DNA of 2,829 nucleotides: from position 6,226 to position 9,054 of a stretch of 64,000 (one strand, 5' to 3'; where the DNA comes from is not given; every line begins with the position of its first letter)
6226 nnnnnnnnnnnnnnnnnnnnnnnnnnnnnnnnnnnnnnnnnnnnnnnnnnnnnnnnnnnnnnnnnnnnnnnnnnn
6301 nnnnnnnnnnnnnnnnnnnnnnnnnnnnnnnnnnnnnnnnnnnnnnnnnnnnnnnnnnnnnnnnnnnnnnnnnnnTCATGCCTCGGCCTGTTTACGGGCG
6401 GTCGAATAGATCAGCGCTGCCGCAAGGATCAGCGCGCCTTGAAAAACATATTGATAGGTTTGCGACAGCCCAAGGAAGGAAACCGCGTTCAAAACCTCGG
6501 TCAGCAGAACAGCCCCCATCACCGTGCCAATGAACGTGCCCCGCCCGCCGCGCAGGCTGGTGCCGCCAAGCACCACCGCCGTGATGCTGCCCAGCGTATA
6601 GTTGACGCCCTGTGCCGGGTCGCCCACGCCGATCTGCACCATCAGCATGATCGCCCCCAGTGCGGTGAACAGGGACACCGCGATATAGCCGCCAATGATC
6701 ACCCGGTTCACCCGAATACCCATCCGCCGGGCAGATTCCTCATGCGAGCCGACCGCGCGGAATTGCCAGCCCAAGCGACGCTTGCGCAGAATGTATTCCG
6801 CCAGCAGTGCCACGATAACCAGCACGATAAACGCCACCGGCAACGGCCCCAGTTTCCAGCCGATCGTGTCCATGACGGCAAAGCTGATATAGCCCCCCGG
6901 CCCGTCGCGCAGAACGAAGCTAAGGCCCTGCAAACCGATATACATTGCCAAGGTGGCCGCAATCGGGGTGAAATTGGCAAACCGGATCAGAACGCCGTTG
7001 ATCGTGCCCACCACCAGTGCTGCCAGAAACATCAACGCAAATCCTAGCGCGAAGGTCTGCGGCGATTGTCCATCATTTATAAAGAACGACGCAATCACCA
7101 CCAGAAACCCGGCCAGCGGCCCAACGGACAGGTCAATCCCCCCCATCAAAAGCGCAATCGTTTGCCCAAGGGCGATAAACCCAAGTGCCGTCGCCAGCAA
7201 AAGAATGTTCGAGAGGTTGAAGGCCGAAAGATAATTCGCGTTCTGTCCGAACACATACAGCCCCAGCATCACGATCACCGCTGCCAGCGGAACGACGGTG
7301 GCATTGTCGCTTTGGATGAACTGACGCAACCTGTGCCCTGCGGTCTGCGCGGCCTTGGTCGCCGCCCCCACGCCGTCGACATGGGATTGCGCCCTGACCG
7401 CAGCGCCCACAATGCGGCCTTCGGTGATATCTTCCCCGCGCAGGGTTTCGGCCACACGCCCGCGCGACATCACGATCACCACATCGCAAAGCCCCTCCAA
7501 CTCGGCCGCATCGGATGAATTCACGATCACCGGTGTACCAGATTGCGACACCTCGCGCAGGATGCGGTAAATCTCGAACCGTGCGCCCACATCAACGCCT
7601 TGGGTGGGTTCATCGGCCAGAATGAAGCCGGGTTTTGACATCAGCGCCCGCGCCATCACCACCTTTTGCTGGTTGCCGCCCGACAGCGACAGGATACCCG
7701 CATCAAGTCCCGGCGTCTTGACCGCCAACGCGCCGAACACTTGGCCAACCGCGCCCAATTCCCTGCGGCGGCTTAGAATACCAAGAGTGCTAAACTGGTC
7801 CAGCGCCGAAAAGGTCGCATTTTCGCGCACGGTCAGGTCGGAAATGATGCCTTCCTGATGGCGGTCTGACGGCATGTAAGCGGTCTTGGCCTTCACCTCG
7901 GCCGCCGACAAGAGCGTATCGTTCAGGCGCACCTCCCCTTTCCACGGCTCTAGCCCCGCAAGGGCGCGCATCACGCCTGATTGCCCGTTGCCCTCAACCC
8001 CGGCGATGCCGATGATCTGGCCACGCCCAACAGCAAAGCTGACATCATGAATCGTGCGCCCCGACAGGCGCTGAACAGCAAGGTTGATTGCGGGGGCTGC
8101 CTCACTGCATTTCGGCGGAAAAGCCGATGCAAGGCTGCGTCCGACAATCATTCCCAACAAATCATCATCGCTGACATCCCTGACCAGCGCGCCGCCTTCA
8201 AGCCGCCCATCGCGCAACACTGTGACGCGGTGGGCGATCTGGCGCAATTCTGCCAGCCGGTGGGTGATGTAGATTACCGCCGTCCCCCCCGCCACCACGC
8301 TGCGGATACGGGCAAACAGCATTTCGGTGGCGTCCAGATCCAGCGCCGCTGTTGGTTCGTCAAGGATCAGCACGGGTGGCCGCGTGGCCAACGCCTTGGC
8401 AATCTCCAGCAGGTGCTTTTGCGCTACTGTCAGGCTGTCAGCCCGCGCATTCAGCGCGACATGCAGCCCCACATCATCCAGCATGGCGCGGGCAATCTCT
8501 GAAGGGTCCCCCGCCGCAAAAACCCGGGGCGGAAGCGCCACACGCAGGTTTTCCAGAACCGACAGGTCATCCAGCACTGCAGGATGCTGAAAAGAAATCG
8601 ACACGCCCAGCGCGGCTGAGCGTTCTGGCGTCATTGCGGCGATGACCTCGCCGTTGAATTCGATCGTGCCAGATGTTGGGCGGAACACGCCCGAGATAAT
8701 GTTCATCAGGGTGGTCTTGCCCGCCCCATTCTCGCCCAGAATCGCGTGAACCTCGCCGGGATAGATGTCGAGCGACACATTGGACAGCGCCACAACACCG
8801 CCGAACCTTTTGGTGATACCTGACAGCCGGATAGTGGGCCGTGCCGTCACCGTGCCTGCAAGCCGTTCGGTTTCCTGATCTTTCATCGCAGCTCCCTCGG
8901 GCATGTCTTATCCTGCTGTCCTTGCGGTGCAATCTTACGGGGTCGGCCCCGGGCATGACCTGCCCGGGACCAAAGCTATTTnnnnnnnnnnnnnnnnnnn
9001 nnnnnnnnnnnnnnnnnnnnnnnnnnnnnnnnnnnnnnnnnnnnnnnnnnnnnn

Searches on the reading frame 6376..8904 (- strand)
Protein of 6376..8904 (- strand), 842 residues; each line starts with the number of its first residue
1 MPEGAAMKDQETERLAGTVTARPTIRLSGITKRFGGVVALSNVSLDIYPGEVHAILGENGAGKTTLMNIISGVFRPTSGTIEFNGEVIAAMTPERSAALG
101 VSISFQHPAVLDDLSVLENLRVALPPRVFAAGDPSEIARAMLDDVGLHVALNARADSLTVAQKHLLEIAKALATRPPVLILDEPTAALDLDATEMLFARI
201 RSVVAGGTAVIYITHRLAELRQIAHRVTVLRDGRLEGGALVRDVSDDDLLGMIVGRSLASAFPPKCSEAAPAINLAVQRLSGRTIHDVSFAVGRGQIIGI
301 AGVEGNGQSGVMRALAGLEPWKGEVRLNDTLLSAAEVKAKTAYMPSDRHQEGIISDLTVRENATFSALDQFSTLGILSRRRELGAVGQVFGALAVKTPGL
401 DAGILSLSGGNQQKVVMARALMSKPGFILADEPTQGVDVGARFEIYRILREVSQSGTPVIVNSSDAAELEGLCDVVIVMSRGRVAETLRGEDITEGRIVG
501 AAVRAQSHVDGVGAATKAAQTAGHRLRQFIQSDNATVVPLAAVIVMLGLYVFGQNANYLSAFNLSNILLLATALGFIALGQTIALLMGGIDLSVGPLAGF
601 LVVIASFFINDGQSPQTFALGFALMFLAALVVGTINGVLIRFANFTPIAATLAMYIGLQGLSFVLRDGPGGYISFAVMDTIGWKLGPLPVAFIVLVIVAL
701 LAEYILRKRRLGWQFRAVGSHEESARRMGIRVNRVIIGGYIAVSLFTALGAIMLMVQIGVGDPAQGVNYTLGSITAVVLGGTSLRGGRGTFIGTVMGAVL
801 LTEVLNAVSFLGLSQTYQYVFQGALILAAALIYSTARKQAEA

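Call 5: search_protein_families(library=pfam, proteins=[window:6376-8904:-])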
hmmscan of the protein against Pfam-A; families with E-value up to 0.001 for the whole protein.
window:6376-8904:- (842 aa): 5 families
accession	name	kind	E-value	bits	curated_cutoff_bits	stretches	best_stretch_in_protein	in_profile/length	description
PF00005.33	ABC_tran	-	1.1e-51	175.5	25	2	40-186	1-137/137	ABC transporter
PF02653.21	BPD_transp_2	-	2.5e-26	92.8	26.8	1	563-829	1-268/269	Branched-chain amino acid transport system / permease component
PF13304.12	AAA_21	-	1.1e-09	39.2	27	0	52-79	1-28/304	AAA domain, putative AbiEii toxin, Type IV TA system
PF13555.12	AAA_29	-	0.00014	22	27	1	44-84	16-55/61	P-loop containing region of AAA domain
PF02463.25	SMC_N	-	0.00072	19.5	40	0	51-71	25-45/220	RecF/RecN/SMC N terminal domain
